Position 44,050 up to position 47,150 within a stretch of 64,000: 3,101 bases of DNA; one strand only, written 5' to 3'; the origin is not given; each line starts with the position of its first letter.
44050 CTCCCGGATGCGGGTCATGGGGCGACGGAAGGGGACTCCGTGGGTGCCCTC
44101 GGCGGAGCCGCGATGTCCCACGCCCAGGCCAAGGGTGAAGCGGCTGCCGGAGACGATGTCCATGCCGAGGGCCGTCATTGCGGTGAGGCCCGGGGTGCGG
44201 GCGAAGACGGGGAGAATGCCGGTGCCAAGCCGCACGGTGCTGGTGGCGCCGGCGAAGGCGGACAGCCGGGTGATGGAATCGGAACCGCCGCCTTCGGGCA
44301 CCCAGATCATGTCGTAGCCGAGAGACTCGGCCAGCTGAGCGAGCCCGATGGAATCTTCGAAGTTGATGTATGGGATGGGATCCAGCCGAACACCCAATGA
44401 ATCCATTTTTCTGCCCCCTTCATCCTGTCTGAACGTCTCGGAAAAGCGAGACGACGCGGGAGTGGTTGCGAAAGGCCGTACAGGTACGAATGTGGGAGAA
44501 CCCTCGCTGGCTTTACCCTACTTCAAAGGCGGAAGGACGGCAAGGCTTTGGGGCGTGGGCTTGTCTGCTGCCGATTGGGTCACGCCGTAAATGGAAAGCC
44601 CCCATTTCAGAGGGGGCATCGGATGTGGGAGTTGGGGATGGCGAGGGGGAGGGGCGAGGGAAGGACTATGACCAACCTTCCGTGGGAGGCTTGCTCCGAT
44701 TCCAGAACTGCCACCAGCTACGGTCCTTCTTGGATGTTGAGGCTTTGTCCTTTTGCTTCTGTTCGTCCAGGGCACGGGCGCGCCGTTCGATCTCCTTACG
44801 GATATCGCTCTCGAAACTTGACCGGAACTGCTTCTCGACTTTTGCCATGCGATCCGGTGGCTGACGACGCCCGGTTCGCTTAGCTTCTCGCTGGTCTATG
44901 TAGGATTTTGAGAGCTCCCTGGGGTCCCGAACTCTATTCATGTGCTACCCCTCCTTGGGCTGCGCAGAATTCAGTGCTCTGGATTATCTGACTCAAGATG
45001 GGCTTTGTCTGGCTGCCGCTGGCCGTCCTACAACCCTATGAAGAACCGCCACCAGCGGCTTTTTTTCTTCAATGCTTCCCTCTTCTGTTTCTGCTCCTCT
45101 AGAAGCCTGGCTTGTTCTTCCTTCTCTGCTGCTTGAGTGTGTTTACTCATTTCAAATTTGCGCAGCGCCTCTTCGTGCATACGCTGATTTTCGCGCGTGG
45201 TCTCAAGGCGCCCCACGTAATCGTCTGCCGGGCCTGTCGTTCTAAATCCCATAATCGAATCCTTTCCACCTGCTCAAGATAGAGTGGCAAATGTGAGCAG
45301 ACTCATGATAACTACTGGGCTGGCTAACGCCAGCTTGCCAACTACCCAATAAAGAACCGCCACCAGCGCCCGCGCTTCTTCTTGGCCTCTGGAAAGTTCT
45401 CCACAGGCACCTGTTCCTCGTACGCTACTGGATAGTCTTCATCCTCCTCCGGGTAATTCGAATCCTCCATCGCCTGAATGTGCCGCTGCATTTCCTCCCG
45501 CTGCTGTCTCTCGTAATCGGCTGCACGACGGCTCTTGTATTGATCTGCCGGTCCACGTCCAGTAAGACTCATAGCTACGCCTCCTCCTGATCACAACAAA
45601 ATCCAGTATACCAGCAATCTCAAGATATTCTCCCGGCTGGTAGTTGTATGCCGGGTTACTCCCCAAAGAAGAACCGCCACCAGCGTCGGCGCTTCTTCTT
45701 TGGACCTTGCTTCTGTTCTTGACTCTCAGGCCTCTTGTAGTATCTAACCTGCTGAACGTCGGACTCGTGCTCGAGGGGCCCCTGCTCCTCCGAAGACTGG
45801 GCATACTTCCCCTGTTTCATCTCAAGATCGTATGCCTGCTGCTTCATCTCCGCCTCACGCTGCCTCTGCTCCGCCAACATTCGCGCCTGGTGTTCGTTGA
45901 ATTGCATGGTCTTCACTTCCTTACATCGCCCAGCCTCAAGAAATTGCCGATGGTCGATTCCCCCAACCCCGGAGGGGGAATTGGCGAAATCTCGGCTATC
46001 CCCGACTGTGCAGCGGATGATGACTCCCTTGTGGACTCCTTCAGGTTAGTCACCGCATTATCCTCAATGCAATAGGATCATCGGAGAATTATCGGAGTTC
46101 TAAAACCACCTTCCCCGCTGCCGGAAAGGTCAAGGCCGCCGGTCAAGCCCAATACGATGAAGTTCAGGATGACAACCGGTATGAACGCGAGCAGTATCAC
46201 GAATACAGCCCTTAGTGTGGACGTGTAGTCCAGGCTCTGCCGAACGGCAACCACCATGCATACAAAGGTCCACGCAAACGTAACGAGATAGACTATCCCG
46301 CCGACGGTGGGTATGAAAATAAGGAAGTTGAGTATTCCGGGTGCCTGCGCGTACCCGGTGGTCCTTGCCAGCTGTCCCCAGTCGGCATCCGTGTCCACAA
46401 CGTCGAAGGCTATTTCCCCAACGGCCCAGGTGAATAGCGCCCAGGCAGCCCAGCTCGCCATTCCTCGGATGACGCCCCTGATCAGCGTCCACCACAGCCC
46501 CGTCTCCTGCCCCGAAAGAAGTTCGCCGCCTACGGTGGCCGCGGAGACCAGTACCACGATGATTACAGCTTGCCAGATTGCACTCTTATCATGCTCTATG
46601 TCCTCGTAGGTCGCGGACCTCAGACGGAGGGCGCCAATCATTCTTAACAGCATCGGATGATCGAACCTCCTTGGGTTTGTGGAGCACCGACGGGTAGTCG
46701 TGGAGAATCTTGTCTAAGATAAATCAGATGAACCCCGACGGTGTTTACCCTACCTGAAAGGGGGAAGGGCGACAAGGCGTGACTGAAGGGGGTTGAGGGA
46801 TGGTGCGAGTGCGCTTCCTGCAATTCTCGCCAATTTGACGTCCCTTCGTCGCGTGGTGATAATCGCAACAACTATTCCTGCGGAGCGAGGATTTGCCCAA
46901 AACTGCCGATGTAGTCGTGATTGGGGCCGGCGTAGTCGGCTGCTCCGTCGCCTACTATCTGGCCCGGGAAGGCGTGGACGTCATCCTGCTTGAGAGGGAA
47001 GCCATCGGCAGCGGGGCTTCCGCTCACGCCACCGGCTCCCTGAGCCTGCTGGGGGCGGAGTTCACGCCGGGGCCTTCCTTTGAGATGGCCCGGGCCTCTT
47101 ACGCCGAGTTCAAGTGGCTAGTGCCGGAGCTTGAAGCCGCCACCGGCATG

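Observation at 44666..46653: Yip1-family membrane protein plus four tandem paralogous mini-proteins ending in a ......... tail (candidate undescribed module)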

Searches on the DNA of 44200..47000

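Call 84: search_rna_families(source=window, start=44200, end=47000, threshold=evalue, max_evalue=1)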
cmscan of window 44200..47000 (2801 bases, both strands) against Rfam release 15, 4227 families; matches with E-value up to 1: 0.
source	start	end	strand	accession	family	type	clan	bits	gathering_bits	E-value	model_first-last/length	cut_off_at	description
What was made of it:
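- There are no Rfam hits (call 84).
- Tried and rejected: Rfam gave nothing (call 84).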

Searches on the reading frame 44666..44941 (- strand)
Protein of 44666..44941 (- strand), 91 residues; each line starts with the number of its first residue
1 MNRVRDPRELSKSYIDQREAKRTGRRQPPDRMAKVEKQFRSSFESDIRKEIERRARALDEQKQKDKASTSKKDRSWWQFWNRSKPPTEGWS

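Call 3: search_protein_families(library=pfam, proteins=[window:44666-44941:-], max_evalue=1)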
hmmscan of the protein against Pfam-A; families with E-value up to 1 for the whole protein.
window:44666-44941:- (91 aa): 2 families
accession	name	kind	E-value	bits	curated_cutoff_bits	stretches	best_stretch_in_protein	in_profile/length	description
PF09439.16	SRPRB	-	0.038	13.8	25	1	32-70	123-161/178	Signal recognition particle receptor beta subunit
PF20408.4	Abhydrolase_11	-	0.093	12.9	27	1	18-44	43-69/193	Alpha/beta hydrolase domain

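Call 4: search_protein_families(library=ncbifam, proteins=[window:44666-44941:-], max_evalue=1)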
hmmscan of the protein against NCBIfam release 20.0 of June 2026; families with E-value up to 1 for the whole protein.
window:44666-44941:- (91 aa): 0 families

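Call 68: search_protein_families(library=padloc, proteins=[window:44666-44941:-], max_evalue=0.1)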
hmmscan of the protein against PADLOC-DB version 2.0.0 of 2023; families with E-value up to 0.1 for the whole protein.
window:44666-44941:- (91 aa): 0 families

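Call 69: search_protein_families(library=phrogs, proteins=[window:44666-44941:-], max_evalue=0.1)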
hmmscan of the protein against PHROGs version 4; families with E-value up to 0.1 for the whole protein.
window:44666-44941:- (91 aa): 0 families

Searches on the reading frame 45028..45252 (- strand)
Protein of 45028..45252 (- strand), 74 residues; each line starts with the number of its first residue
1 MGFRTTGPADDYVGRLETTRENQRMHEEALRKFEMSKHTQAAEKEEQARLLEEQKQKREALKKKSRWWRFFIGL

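Call 3: search_protein_families(library=pfam, proteins=[window:45028-45252:-], max_evalue=1)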
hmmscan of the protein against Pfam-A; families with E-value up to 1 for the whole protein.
window:45028-45252:- (74 aa): 1 family
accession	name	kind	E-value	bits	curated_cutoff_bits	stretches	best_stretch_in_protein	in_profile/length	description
PF16566.10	CREPT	-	0.22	12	29.3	1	10-63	61-111/147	Cell-cycle alteration and expression-elevated protein in tumour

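Call 4: search_protein_families(library=ncbifam, proteins=[window:45028-45252:-], max_evalue=1)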
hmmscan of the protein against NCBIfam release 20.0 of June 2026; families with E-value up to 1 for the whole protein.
window:45028-45252:- (74 aa): 1 family
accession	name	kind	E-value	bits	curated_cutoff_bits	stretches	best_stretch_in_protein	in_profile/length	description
NF041824.1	daptide_HExxH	equivalog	0.21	10.7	300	1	11-70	37-93/379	daptide biosynthesis intramembrane metalloprotease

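Call 68: search_protein_families(library=padloc, proteins=[window:45028-45252:-], max_evalue=0.1)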
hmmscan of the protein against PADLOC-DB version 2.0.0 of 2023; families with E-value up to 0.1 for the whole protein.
window:45028-45252:- (74 aa): 1 family
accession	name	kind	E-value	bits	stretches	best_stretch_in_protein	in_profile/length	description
PDLC03162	Specificity_I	-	0.019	11.8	1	13-67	168-217/431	Type I specificity subunit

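Call 69: search_protein_families(library=phrogs, proteins=[window:45028-45252:-], max_evalue=0.1)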
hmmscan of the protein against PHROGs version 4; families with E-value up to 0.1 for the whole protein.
window:45028-45252:- (74 aa): 0 families

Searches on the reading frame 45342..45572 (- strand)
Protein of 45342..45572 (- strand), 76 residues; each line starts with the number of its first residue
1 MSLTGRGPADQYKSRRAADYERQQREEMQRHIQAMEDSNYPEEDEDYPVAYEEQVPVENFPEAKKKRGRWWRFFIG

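Call 3: search_protein_families(library=pfam, proteins=[window:45342-45572:-], max_evalue=1)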
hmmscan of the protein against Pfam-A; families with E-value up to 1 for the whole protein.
window:45342-45572:- (76 aa): 2 families
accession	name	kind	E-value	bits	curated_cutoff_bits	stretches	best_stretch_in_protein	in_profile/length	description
PF14812.11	PBP1_TM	-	0.04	14.6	27.8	1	5-75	5-76/85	Transmembrane domain of transglycosylase PBP1 at N-terminal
PF04950.18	RIBIOP_C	-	0.68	9.8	25.8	1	18-66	5-52/291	40S ribosome biogenesis protein Tsr1 and BMS1 C-terminal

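Call 4: search_protein_families(library=ncbifam, proteins=[window:45342-45572:-], max_evalue=1)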
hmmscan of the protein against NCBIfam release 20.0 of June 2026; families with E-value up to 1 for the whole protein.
window:45342-45572:- (76 aa): 1 family
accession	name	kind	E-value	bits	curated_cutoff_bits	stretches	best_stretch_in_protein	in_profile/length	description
NF011976.0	PRK15443.2-3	equivalog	0.057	13.3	285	1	7-35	43-71/141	glycerol dehydratase small subunit DhaB3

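Call 68: search_protein_families(library=padloc, proteins=[window:45342-45572:-], max_evalue=0.1)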
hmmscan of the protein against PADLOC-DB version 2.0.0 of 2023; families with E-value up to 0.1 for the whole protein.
window:45342-45572:- (76 aa): 0 families

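Call 69: search_protein_families(library=phrogs, proteins=[window:45342-45572:-], max_evalue=0.1)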
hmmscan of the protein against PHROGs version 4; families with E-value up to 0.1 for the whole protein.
window:45342-45572:- (76 aa): 0 families
